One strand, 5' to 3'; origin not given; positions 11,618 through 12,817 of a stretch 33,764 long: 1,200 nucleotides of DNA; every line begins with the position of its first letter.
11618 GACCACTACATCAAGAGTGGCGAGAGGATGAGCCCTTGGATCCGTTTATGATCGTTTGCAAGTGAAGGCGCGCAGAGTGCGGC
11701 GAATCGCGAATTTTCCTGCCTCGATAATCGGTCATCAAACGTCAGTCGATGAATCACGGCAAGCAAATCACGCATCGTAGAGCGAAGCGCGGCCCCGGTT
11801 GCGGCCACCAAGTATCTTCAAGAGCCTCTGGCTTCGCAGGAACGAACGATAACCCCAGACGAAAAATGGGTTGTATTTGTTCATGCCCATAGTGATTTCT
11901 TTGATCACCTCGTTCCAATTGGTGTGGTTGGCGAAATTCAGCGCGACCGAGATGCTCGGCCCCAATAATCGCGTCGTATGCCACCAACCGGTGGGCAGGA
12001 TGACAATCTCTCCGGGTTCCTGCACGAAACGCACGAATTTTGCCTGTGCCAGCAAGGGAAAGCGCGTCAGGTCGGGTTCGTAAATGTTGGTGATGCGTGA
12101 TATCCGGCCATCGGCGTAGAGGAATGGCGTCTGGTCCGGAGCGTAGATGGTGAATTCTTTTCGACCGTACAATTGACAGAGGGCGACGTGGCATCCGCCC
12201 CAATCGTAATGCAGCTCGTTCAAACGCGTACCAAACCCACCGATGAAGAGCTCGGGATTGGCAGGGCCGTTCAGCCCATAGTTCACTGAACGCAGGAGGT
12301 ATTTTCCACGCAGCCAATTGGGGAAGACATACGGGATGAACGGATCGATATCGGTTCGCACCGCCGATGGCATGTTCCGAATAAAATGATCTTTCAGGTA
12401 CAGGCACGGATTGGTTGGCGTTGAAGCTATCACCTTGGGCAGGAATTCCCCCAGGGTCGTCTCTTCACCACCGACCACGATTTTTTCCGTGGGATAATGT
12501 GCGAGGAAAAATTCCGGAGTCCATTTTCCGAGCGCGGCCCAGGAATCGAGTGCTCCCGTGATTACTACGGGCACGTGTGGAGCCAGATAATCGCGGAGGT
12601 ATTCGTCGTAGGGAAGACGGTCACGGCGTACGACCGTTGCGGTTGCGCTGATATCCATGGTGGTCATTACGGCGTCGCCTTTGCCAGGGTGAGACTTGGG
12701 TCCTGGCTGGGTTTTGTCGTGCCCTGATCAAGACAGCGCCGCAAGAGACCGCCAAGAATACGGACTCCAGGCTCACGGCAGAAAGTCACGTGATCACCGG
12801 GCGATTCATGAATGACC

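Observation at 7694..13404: Both thioesterase domains carry Cys instead of Ser at the nucleophile elbow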

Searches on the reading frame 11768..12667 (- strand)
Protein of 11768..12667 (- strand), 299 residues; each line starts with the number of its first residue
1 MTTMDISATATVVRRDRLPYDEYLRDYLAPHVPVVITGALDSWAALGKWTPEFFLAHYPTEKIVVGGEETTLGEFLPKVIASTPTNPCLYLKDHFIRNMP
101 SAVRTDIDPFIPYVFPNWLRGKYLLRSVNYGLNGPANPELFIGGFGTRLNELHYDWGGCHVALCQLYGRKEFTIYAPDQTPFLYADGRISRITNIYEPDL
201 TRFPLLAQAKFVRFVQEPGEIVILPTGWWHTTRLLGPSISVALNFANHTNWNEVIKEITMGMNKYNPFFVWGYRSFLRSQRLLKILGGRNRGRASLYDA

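Call 6: search_protein_families(library=pfam, proteins=[window:11768-12667:-], max_evalue=0.01)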
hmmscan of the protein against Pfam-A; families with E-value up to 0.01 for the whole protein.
window:11768-12667:- (299 aa): 3 families
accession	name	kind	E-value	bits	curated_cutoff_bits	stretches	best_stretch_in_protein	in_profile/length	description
PF13621.12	Cupin_8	-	1e-25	91.6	27.4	2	135-247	131-248/252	Cupin-like domain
PF02373.28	JmjC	-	3.2e-07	31.2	24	1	207-245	76-114/114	JmjC domain, hydroxylase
PF08007.18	JmjC_2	-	0.00076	19.5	22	1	153-249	41-123/127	JmjC domain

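Call 45: search_solved_structures(query=window:11768-12667:-, max_evalue=0.01)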
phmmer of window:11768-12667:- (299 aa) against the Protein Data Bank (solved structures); distinct sequences matched with E-value up to 0.01: 41.
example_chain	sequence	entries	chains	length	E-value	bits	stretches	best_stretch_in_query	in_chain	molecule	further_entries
4gaz_A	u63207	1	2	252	1.1e-17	67.3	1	3-243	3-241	Lysine-specific demethylase 8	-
6f4t_A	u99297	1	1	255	1.2e-17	67.1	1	8-243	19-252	JmjC domain-containing protein 5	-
6f4p_A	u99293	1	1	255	1.3e-17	67.1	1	8-242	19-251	JmjC domain-containing protein 5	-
6f4r_A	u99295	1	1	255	1.5e-17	66.8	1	8-242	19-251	JmjC domain-containing protein 5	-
6f4s_A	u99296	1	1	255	1.5e-17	66.8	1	8-242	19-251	JmjC domain-containing protein 5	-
6f4m_A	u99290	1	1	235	2.5e-17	66.1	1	11-242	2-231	JmjC domain-containing protein 5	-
3uyj_A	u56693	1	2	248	2.6e-17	66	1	5-242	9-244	Lysine-specific demethylase 8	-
6f4q_A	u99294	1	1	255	2.6e-17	66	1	8-242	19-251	JmjC domain-containing protein 5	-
6f4n_A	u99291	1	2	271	3.9e-17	65.5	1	5-242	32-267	JmjC domain-containing protein 5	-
6f4o_A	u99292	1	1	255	4.8e-17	65.1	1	8-242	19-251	JmjC domain-containing protein 5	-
6i9l_A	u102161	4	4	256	4.9e-17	65.1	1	8-242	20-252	JmjC domain-containing protein 5 | Bifunctional peptidase and arginyl-hydroxylase JMJD5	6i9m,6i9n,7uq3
7dyw_A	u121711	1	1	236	7.7e-17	64.5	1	11-242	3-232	Bifunctional peptidase and arginyl-hydroxylase JMJD5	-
4qu1_A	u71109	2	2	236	8.1e-17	64.4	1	11-242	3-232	Lysine-specific demethylase 8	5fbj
4aap_A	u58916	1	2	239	8.3e-17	64.4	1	11-242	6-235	LYSINE-SPECIFIC DEMETHYLASE 8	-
6avs_A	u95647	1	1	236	9.5e-17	64.2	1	11-242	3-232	Lysine-specific demethylase 8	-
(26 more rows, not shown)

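Call 69: find_homologous_proteins(query=window:11771-12667:-, max_evalue=1e-10)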
Query window:11771-12667:- (299 aa): 52 proteins with E <= 1e-10 among 503 candidates.
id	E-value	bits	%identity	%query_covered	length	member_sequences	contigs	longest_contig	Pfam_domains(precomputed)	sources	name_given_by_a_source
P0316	1.9e-204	696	98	100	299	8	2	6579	PF13621.13,PF02373.29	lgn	-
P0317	9.6e-123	427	64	97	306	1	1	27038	PF13621.13,PF02373.29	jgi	jgi:hypothetical protein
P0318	1.4e-101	358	54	100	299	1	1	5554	PF13621.13,PF02373.29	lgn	-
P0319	1.2e-100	355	53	96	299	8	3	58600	PF13621.13,PF02373.29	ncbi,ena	-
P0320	3.2e-100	353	54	97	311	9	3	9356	PF13621.13,PF02373.29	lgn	-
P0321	6.7e-99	349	52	97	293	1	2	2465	PF13621.13,PF02373.29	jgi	jgi:hypothetical protein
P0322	1.9e-98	347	53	88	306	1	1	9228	PF13621.13,PF02373.29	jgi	jgi:histone arginine demethylase JMJD6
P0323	3.5e-98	347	53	97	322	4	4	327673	PF13621.13,PF02373.29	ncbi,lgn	-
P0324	2.8e-97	344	51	98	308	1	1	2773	PF13621.13,PF02373.29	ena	-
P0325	7.5e-97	342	52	96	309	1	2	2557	PF13621.13,PF02373.29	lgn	-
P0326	2.5e-94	334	52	96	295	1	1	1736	PF13621.13,PF02373.29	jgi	jgi:hypothetical protein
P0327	3.0e-87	311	49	99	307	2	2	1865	PF13621.13,PF02373.29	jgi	jgi:histone arginine demethylase JMJD6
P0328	1.3e-85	305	51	87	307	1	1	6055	PF13621.13,PF02373.29,PF08007.19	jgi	jgi:histone arginine demethylase JMJD6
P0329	5.9e-81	290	47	95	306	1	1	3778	PF13621.13,PF02373.29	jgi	jgi:histone arginine demethylase JMJD6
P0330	5.7e-77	277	43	99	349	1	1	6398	PF13621.13,PF02373.29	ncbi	-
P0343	4.6e-56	208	42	81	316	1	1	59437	PF13621.13,PF08007.19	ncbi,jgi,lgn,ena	jgi:hypothetical protein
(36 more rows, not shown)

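Call 71: find_encoding_contigs(protein=P0317, flank=10000, max_places=1)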
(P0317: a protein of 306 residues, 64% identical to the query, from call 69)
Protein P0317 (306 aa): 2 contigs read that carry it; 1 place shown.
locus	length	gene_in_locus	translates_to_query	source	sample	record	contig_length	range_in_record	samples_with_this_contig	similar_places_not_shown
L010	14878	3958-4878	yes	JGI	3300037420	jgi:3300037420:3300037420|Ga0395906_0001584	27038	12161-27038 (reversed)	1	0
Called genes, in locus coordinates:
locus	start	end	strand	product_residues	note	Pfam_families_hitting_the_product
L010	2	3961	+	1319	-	?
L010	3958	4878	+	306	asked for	PF13621:Cupin_8, PF02373:JmjC (weak)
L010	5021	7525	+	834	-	PF00069:Pkinase, PF07714:PK_Tyr_Ser-Thr, PF00069:Pkinase, PF13371:TPR_9, PF12799:LRR_4 (weak)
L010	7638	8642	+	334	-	PF01073:3Beta_HSD (weak), PF01370:Epimerase, PF02719:Polysacc_synt_2 (faint), PF04321:RmlD_sub_bind (faint), PF07993:NAD_binding_4 (faint), PF16363:GDP_Man_Dehyd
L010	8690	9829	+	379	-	PF13439:Glyco_transf_4, PF13579:Glyco_trans_4_4, PF20706:GT4-conflict, PF00534:Glycos_transf_1, PF13692:Glyco_trans_1_4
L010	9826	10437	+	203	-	PF14602:Hexapep_2 (faint), PF00132:Hexapep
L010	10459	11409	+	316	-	PF00535:Glycos_transf_2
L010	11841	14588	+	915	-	PF23500:DUF7133, PF13646:HEAT_2 (weak)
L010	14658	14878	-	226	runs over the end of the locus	PF01470:Peptidase_C15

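Call 72: find_encoding_contigs(protein=P0323, flank=10000, max_places=1)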
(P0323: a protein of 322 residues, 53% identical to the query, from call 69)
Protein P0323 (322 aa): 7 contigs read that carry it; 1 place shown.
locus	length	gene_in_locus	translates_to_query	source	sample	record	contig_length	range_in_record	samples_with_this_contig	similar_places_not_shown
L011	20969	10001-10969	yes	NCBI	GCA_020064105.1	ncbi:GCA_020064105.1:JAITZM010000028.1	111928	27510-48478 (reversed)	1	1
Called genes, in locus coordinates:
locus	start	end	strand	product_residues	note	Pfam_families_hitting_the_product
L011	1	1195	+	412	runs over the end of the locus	PF13439:Glyco_transf_4 (weak), PF20706:GT4-conflict, PF00534:Glycos_transf_1, PF13692:Glyco_trans_1_4, PF13524:Glyco_trans_1_2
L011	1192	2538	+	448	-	-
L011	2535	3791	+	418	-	-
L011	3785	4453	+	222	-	PF00132:Hexapep (faint)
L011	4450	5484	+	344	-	PF23226:Exo_endo_phos_PGAP2IP (faint), PF03372:Exo_endo_phos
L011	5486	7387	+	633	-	-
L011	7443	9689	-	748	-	PF00069:Pkinase, PF07714:PK_Tyr_Ser-Thr, PF01636:APH (weak), PF00069:Pkinase, PF13371:TPR_9 (weak), PF12799:LRR_4 (faint)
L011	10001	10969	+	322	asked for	PF13621:Cupin_8, PF02373:JmjC (weak)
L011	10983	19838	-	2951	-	PF00109:ketoacyl-synt, PF02801:Ketoacyl-synt_C, PF16197:KAsynt_C_assoc, PF22336:RhiE-like_linker, PF22621:CurL-like_PKS_C, PF00698:Acyl_transf_1, PF00550:PP-binding, PF00202:Aminotran_3, +5 more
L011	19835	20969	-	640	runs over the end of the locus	PF00501:AMP-binding, PF13193:AMP-binding_C, PF00550:PP-binding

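Call 73: find_encoding_contigs(protein=P0343, flank=10000, max_places=1)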
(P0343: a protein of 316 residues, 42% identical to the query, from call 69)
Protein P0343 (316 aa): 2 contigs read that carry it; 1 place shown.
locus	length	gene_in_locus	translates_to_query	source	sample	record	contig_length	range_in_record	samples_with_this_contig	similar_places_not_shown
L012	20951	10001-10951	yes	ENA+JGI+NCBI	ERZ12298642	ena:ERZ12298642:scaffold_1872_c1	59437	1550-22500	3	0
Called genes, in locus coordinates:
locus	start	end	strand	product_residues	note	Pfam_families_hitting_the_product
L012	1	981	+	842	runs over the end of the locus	?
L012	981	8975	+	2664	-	PF00109:ketoacyl-synt, PF02801:Ketoacyl-synt_C, PF16197:KAsynt_C_assoc, PF22336:RhiE-like_linker, PF22621:CurL-like_PKS_C, PF00698:Acyl_transf_1, PF00550:PP-binding, PF00202:Aminotran_3, +5 more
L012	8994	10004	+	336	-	PF18563:TubC_N, PF00975:Thioesterase, PF12697:Abhydrolase_6 (weak)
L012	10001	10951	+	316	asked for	PF13621:Cupin_8, PF08007:JmjC_2 (weak)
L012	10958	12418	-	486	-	PF13440:Polysacc_synt_3 (weak)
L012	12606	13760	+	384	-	PF13480:Acetyltransf_6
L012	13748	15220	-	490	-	-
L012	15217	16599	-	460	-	PF04932:Wzy_C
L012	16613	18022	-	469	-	PF13727:CoA_binding_3, PF02397:Bac_transf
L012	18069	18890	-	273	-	PF01656:CbiA, PF10609:ParA (weak), PF13614:AAA_31 (weak)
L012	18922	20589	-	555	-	-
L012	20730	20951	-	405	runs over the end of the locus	-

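Call 76: search_solved_structures(query=L012:8994-10001:+, max_evalue=10, show_alignments=2)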
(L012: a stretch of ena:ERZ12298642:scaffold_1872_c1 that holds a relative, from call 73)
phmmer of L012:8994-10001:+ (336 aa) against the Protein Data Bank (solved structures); distinct sequences matched with E-value up to 10: 45.
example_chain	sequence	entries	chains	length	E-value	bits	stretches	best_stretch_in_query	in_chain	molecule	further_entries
7dxo_A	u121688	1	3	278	1.3e-13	54.3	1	72-328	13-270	Non-ribosomal peptide synthetase 4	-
7crn_A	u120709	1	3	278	1.8e-13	53.9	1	72-328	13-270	Non-ribosomal peptide synthetase 4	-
9f7b_A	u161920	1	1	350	1.3e-12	51.1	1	75-186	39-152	3-hydroxyacyl-[acyl-carrier-protein] dehydratase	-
4zxh_A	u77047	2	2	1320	5.5e-11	45.7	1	74-194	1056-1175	ABBFA_003403 | Tyrocidine synthetase 3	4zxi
7r0x_A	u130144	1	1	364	2.1e-10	43.8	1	61-192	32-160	Polyketide synthase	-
9f48_A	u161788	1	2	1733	2.1e-06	30.7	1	16-280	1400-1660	Polyketide synthase Pks13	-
8cuy_A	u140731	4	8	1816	3.5e-06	29.9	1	64-277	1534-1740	Polyketide synthase PKS13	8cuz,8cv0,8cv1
7uk4_A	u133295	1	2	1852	3.7e-06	29.9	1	64-277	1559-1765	Polyketide synthase PKS13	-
5v3w_A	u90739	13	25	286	6.6e-06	29.1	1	75-280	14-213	Polyketide synthase Pks13 (Termination polyketide synthase) | Polyketide synthase Pks13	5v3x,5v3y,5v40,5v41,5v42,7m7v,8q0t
7vjt_A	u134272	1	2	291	7.4e-06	28.9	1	75-280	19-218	Polyketide synthase Pks13 (Termination polyketide synthase)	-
8tqv_A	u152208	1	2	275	9.2e-06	28.6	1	78-280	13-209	Polyketide synthase Pks13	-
5ja1_A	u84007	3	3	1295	9.5e-06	28.5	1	73-182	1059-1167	Enterobactin synthase component F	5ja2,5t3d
2jug_A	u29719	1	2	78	1e-05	28.4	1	10-77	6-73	TubC protein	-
3ils_A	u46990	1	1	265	1.1e-05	28.4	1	77-210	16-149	Aflatoxin biosynthesis polyketide synthase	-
3lcr_A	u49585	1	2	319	1.8e-05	27.7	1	97-183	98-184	Tautomycetin biosynthetic PKS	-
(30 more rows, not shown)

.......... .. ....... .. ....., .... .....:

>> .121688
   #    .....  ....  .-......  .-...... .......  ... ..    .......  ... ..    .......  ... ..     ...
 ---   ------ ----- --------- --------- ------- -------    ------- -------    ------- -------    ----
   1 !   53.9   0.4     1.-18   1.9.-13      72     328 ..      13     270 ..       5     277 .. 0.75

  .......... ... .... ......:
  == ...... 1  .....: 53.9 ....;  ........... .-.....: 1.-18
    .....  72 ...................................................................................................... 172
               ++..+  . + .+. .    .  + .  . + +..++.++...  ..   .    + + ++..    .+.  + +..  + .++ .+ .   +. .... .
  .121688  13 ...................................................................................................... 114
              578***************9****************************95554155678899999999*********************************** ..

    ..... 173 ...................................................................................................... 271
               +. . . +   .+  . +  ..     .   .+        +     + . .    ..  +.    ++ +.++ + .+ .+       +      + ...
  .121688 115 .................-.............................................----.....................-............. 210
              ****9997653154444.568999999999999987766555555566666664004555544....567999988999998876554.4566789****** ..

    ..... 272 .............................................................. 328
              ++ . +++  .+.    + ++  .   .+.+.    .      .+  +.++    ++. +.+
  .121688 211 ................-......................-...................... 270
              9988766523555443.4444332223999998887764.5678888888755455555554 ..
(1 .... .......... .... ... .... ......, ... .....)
